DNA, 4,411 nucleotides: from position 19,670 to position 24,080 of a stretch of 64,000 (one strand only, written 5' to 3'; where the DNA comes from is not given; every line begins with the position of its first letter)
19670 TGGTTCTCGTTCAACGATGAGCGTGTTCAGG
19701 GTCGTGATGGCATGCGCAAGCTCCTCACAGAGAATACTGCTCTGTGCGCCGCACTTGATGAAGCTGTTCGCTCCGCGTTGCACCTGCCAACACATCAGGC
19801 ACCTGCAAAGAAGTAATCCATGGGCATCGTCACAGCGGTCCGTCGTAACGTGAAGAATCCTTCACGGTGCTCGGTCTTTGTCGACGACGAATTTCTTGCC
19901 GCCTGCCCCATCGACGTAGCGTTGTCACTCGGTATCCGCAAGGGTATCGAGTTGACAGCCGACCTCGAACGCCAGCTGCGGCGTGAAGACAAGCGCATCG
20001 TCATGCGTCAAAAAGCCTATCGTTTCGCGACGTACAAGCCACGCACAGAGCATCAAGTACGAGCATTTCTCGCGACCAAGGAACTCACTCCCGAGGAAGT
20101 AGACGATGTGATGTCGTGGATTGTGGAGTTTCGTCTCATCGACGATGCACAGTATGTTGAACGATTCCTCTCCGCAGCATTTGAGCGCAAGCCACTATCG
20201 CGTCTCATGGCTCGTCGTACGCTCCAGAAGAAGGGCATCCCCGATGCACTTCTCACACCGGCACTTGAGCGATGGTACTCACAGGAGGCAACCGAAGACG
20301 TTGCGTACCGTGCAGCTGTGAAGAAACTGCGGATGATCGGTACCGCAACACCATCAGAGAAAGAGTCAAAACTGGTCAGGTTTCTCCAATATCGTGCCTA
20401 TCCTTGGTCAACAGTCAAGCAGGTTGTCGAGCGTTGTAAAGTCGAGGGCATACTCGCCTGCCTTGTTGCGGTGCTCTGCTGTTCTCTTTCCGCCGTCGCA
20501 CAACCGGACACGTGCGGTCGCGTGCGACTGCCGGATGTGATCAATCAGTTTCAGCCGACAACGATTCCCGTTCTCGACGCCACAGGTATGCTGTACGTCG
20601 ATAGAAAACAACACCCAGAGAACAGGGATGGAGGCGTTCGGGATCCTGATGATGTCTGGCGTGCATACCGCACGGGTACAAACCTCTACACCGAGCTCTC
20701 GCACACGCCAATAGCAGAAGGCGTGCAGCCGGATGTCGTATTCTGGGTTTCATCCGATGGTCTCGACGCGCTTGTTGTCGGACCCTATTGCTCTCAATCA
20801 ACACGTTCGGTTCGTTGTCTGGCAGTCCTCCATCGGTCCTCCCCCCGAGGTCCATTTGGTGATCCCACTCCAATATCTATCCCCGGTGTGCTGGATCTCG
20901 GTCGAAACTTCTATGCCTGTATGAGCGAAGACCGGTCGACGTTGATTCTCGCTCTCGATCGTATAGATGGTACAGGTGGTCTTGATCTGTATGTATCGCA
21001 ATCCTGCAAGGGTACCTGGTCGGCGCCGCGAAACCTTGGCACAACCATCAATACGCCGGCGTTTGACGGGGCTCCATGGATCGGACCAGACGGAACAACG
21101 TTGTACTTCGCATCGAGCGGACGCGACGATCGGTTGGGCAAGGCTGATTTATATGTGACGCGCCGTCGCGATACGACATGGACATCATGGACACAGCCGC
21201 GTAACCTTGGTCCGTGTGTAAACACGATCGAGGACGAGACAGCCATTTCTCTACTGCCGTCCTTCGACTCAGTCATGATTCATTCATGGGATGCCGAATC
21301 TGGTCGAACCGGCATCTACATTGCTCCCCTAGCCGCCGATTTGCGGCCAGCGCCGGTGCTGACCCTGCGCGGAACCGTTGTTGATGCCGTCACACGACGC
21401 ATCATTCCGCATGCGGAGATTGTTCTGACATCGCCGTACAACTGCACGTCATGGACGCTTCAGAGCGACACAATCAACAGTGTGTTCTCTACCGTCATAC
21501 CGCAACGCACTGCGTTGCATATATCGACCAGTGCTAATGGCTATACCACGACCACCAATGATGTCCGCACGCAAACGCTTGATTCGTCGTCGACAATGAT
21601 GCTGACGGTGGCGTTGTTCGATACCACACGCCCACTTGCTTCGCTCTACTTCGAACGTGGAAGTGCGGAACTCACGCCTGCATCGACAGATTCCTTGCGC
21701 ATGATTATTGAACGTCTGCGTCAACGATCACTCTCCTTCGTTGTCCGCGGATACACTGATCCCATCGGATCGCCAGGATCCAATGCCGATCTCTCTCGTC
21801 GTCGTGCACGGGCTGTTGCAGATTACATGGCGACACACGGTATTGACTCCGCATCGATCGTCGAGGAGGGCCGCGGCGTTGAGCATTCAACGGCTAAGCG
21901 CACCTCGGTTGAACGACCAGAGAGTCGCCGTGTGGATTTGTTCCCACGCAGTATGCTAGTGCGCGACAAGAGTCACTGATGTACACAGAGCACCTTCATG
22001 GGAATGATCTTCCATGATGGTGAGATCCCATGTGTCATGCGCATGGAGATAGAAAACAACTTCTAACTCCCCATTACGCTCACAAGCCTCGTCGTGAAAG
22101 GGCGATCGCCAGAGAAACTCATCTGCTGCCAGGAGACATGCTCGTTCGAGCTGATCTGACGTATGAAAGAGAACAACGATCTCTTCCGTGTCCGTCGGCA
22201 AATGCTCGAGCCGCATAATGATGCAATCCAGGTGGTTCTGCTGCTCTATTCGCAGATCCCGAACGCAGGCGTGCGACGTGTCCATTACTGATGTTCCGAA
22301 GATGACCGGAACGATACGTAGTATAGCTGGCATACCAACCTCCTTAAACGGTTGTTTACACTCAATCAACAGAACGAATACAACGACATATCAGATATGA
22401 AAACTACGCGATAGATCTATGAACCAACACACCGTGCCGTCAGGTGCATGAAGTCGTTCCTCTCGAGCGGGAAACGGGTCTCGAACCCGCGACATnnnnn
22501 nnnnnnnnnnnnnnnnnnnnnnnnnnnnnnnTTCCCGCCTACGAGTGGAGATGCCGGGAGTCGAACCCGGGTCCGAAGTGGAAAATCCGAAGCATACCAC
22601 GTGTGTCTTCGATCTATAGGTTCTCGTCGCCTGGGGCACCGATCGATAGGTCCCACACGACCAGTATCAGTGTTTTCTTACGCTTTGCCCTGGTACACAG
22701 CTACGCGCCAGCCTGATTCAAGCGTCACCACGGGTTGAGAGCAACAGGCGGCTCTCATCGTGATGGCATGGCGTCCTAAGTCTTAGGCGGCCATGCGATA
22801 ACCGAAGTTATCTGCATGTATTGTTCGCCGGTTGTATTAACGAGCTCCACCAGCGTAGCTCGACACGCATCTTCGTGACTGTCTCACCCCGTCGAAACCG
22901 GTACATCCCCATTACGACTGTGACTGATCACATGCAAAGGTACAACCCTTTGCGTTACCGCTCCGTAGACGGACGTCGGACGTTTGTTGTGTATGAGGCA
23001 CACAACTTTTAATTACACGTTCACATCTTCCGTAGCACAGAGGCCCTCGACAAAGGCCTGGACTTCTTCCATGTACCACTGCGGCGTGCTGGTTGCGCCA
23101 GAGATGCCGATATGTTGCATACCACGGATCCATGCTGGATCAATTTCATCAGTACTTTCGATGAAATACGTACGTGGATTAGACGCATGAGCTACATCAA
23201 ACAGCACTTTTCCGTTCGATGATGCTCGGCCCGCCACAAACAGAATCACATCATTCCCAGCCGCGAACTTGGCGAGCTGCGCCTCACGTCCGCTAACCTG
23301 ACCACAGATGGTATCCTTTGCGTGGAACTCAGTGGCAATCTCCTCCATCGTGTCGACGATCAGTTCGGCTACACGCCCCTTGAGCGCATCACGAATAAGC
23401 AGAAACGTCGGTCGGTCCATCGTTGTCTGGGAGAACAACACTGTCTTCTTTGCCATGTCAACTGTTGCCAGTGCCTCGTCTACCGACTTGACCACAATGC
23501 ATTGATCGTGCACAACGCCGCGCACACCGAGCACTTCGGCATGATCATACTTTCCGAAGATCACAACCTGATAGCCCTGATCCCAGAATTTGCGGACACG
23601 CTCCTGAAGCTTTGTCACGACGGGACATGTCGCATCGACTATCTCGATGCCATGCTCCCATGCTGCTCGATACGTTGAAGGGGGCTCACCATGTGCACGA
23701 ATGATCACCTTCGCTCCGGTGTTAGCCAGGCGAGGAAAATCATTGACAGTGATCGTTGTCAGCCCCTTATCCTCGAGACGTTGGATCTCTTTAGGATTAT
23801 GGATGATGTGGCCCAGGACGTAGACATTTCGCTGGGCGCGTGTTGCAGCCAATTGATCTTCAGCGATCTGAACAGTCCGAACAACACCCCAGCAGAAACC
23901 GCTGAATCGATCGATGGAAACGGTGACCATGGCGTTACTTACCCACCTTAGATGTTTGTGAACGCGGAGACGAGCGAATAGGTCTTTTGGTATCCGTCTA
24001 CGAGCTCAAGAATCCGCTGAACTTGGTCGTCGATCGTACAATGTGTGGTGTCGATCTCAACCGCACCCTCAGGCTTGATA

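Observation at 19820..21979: RecX reads through, without a stop, into an exported PD40/OmpA-family protein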

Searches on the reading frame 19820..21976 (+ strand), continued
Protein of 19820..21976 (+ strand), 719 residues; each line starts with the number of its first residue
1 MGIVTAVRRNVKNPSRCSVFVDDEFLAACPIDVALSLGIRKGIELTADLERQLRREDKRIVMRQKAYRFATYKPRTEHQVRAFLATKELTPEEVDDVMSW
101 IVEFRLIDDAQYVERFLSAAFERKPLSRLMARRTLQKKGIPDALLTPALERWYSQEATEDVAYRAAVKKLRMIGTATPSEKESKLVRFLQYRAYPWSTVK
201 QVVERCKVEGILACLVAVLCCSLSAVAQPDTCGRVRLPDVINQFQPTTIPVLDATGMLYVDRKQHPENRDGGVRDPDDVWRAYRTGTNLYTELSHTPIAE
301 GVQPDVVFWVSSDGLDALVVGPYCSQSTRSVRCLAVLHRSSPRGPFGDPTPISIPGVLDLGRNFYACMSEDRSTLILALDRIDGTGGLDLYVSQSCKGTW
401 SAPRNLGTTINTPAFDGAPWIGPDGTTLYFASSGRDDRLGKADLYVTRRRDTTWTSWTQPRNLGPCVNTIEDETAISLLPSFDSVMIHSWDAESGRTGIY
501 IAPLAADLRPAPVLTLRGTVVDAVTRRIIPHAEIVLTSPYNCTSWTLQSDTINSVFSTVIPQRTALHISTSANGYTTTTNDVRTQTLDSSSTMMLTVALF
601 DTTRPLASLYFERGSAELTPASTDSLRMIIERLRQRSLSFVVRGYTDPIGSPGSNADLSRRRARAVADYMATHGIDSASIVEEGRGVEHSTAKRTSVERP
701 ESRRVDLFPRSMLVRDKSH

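Call 10: find_related_loci(query=A1, collection=genome_contigs, flank=6000)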
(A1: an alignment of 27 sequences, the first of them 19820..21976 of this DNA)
Query A1 (719 aa) in genome_contigs; peptide patterns used: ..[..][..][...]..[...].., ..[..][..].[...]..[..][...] (x = any residue, [..] = any of these).
157 stretches matched a pattern; 116 encode a relative of the query (tblastn E <= 1e-3); the best 80 are kept; 79 distinct loci.
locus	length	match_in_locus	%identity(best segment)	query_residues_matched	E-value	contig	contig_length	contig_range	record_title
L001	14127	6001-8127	68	1-711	0e+0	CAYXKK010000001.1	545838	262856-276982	MAG TPA_asm: uncultured Melioribacter sp. isolate SRP318679_co1_368 genome assembly, contig: NODE_4_length_545838_cov_51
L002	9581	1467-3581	65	1-710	0e+0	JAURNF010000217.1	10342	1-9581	MAG: Candidatus Kapaibacterium sp. isolate SFB_Oligo_Co_79 k141_3806008, whole genome shotgun sequence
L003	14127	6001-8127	68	1-711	0e+0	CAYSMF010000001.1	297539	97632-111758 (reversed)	MAG TPA_asm: uncultured Melioribacter sp. isolate SRP278252_co3_515 genome assembly, contig: NODE_9_length_297539_cov_34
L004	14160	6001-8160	51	1-715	0e+0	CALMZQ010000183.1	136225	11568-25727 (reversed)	MAG TPA_asm: uncultured Ignavibacteria bacterium isolate SRR6670123_bin.14_CONCOCT_v1.1_MAG genome assembly, contig: ERZ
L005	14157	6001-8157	49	1-715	0e+0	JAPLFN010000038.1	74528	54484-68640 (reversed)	MAG: Candidatus Kapaibacterium sp. isolate LacPavin_0818_WC45_MAG_51_7 LacPavin_0818_WC45_scaffold_151034, whole genome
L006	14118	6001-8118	46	4-709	0e+0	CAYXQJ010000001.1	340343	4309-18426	MAG TPA_asm: uncultured Hyphomicrobiales bacterium isolate SRP329715_co2_289 genome assembly, contig: NODE_36_length_340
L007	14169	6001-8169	45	1-719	0e+0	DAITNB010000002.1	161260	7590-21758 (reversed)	MAG TPA_asm: bacterium isolate CTOTU10762 NODE_21_length_161260_cov_21.905146, whole genome shotgun sequence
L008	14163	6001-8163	45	1-709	0e+0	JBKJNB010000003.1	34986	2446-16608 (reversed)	MAG: Candidatus Kapaibacteriota bacterium isolate ant_bin.350 k117_52733, whole genome shotgun sequence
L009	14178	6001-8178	43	1-709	0e+0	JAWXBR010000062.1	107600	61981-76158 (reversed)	MAG: bacterium isolate MP6IB1.81 k99_1686544, whole genome shotgun sequence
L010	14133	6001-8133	47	1-711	0e+0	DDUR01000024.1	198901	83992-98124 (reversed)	MAG TPA_asm: Ignavibacteria bacterium UBA2333 UBA2333_contig_2982, whole genome shotgun sequence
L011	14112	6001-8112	46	1-711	0e+0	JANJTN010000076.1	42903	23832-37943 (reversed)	MAG: bacterium isolate RX1_metabat.bin.9 RX1_k141_639854, whole genome shotgun sequence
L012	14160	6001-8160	48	1-715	0e+0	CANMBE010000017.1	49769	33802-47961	MAG: Ignavibacteria bacterium isolate ZH-15may19-110 genome assembly, contig: ZH-15May19-c1180, whole genome shotgun seq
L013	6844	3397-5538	45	1-708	0e+0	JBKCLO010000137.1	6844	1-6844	MAG: Ignavibacteria bacterium isolate samp_510_concoct_1221 samp_510_1220166, whole genome shotgun sequence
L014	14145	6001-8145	40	2-709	0e+0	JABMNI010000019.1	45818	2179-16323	MAG: Ignavibacteria bacterium isolate bin.189 k141_1704076, whole genome shotgun sequence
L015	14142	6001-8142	44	1-708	1e-180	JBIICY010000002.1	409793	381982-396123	MAG: Patescibacteria group bacterium isolate ME2000-08-01pf_3300043466_group1_bin64 Rohwer_bin1096_scaffold_5_c1, whole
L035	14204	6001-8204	43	2-719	3e-162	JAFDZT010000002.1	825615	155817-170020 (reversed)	MAG: Bacteroidetes bacterium isolate SZAS-90 BACT-TMP-14__2__length-825615, whole genome shotgun sequence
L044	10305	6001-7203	47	1-680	7e-52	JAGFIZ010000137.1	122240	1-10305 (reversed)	MAG: Bradyrhizobiaceae bacterium isolate mag.10 k127_3853969, whole genome shotgun sequence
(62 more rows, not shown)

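Call 26: predict_structure(alignment_id=A1)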
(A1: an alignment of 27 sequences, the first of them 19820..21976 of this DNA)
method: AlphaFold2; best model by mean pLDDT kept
length: 719 residues; sequences in the alignment: 27
mean_pLDDT: 84.9   pTM: 0.62
mean pLDDT of the five models: 84.9, 84.6, 83.6, 83.0, 82.7
residues with pLDDT >= 90: 324; 70-90: 316; 50-70: 50; < 50: 29
segments of 3 or more residues with pLDDT < 50: 212-231, 715-719
pLDDT, mean of each block of 10 residues (from residue 1): 88 85 90 87 90 88 90 89 90 90 87 90 82 91 91 86 83 68 84 86 79 44 38 78 72 89 56 64 83 87 90 93 71 91 90 89 89 93 85 92 93 87 95 74 92 91 87 88 89 78 93 95 91 90 87 90 93 92 90 93 92 91 89 80 91 91 95 90 85 66 92 49
secondary structure, 60 per line:
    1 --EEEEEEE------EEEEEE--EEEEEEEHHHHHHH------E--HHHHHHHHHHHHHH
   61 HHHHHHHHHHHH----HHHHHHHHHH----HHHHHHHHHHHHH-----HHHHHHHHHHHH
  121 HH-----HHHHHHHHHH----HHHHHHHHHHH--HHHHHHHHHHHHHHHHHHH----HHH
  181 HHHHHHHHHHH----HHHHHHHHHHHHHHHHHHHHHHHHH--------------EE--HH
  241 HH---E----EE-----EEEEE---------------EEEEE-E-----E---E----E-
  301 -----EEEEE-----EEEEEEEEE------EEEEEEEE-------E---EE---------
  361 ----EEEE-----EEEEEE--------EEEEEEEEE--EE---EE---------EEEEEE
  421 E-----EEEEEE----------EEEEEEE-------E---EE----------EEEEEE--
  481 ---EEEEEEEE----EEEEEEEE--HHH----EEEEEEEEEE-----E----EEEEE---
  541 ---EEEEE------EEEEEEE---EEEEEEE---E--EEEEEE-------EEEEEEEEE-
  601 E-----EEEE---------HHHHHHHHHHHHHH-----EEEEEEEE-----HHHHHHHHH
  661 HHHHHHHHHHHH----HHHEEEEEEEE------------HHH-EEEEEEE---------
elements in order (helices of 4 or more, strands of 3 or more residues): E3-9 E16-21 E24-30 H31-37 H47-72 H77-86 H91-103 H109-122 H128-137 H142-152 H155-173 H178-191 H196-220 H239-242 E258-262 E278-282 E306-310 E316-324 E331-338 E365-368 E374-379 E388-396 E415-421 E427-432 E443-449 E473-478 E484-491 E496-503 E513-522 E533-537 E544-548 E555-561 E565-571 E578-583 E591-599 E607-610 H620-633 E639-646 H652-672 E680-687 E704-710

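Call 29: fold_search(model_id=the predicted structure, library=pdb)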
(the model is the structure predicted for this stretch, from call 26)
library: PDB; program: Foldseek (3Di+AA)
matches with E <= 10: 1430; with E <= 0.001: 396
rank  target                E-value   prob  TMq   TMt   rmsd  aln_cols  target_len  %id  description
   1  3d5l_A                2.3e-10  1.00  0.25  0.76   4.0       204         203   18  Crystal structure of regulatory protein RecX (released 2008-06-10)
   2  3d5l_B                3.9e-08  1.00  0.24  0.77   4.0       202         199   18  Crystal structure of regulatory protein RecX (released 2008-06-10)
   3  5u1h_C                1.3e-07  1.00  0.14  0.75   2.3       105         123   27  Crystal structure of the C-terminal peptidoglycan binding domain of OprF (PA1777) from Pseudomonas aeruginosa (released 2017-01-11)
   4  5u1h_A                1.6e-07  1.00  0.14  0.76   2.3       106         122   26  Crystal structure of the C-terminal peptidoglycan binding domain of OprF (PA1777) from Pseudomonas aeruginosa (released 2017-01-11)
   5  6jfw_A                1.8e-07  1.00  0.14  0.63   2.9       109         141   29  Crystal structure of PA0833 periplasmic domain from Pseudomonas aeruginosa reveals an unexpected enlarged peptidoglyca (released 2019-03-20)
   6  4rha_A                3.8e-07  1.00  0.13  0.66   3.1       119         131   28  Structure of the C-terminal domain of outer-membrane protein OmpA from Salmonella enterica subsp. enterica serovar Typ (released 2014-10-29)
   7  4g4w                  4.0e-07  1.00  0.14  0.84   2.8       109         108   24  Crystal structure of peptidoglycan-associated lipoprotein from Acinetobacter baumannii (released 2013-07-24)
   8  4rha_B                5.9e-07  1.00  0.13  0.68   3.0       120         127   28  Structure of the C-terminal domain of outer-membrane protein OmpA from Salmonella enterica subsp. enterica serovar Typ (released 2014-10-29)
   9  4zhy_B                6.5e-07  1.00  0.13  0.75   3.2       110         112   29  Crystal structure of a bacterial signalling complex (released 2016-04-27)
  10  5nhx                  6.5e-07  1.00  0.14  0.70   2.8       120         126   29  Periplasmic domain of Outer Membrane Protein A from Klebsiella pneumoniae (released 2018-05-16)
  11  6top_A                7.6e-07  1.00  0.13  0.58   4.4       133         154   21  Structure of the PorE C-terminal domain, a protein of T9SS from Porphyromonas gingivalis (released 2020-06-17)
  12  1oap                  8.1e-07  1.00  0.13  0.83   2.4       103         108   25  Mad structure of the periplasmique domain of the Escherichia coli PAL protein (released 2004-02-13)
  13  9uu2                  8.1e-07  1.00  0.13  0.82   2.7       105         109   26  Outer membrane protein OmpA-c-like domain (released 2025-10-01)
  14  4zhv_A                8.1e-07  1.00  0.13  0.62   3.0       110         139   29  Crystal structure of a bacterial signalling protein (released 2016-04-27)
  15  7bba_D                1.0e-06  1.00  0.14  0.79   2.9       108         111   32  Structure of the TagL peptidoglycan binding domain from EAEC T6SS (released 2021-08-04)
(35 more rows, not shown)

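Call 30: search_protein_families(library=pfam, proteins=[L044:6001-7302:+, L035:6639-8177:+], max_evalue=0.01)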
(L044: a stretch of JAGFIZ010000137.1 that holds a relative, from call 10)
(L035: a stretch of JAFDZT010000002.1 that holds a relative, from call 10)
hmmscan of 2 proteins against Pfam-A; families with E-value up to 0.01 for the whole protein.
L044:6001-7302:+ (434 aa): 3 families
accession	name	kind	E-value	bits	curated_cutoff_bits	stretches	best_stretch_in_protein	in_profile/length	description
PF21982.2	RecX_HTH1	-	9.9e-13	48.3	26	2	63-101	2-40/40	RecX, first three-helix domain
PF02631.22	RecX_HTH2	-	6.1e-09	36.4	26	1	108-148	1-41/42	RecX, second three-helix domain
PF21981.2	RecX_HTH3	-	3.2e-08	34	26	1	162-203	7-48/48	RecX, third three-helix domain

L035:6639-8177:+ (513 aa): 3 families
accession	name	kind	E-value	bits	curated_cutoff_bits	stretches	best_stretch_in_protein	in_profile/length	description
PF00691.25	OmpA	-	5.6e-10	39.9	27.2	1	405-482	1-81/98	OmpA family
PF07676.18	PD40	-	2.5e-06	27.7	20.9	1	203-239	5-38/38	WD40-like Beta Propeller Repeat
PF13620.12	CarboxypepD_reg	-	0.0095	16.7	32.3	0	310-375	3-64/82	Carboxypeptidase regulatory-like domain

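Call 40: find_encoding_contigs(protein=P0070, flank=4000, max_places=2)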
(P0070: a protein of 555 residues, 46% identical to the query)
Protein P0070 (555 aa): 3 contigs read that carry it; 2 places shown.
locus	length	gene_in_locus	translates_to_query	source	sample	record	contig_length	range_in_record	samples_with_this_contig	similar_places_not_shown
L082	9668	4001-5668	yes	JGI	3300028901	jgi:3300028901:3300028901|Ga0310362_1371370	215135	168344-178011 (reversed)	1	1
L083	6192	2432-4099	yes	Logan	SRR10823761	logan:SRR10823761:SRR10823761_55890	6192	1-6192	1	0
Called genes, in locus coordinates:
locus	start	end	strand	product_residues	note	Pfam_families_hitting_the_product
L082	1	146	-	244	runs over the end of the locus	PF02578:Cu-oxidase_4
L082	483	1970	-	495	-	PF03772:Competence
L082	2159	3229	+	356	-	PF00154:RecA_N, PF06745:ATPase (weak), PF08423:Rad51, PF27531:MT3502_N (weak), PF21096:RecA_C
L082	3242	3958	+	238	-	PF27462:RecX_N, PF21982:RecX_HTH1 (weak), PF02631:RecX_HTH2, PF21981:RecX_HTH3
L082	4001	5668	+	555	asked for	PF07676:PD40 (weak), PF13620:CarboxypepD_reg (weak), PF00691:OmpA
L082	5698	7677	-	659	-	PF03065:Glyco_hydro_57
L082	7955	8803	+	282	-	PF00165:HTH_AraC (weak), PF12833:HTH_18, PF00165:HTH_AraC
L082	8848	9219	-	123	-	PF00903:Glyoxalase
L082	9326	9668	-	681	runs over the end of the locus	PF00122:E1-E2_ATPase, PF00702:Hydrolase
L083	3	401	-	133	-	?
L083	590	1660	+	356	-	PF00154:RecA_N, PF06745:ATPase (weak), PF08423:Rad51, PF27531:MT3502_N (weak), PF21096:RecA_C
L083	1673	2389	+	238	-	PF27462:RecX_N, PF21982:RecX_HTH1 (weak), PF02631:RecX_HTH2, PF21981:RecX_HTH3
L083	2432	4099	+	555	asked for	PF07676:PD40 (weak), PF13620:CarboxypepD_reg (weak), PF00691:OmpA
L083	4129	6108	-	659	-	PF03065:Glyco_hydro_57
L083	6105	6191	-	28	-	?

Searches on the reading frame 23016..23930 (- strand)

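Call 30: search_protein_families(library=pfam, proteins=[window:23016-23930:-], max_evalue=0.01)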
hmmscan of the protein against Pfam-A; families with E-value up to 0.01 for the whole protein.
window:23016-23930:- (305 aa): 1 family
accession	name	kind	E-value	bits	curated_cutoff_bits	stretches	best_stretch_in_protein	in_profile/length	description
PF02401.23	LYTB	-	1.6e-79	267.4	24.5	1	8-294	5-266/267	LytB protein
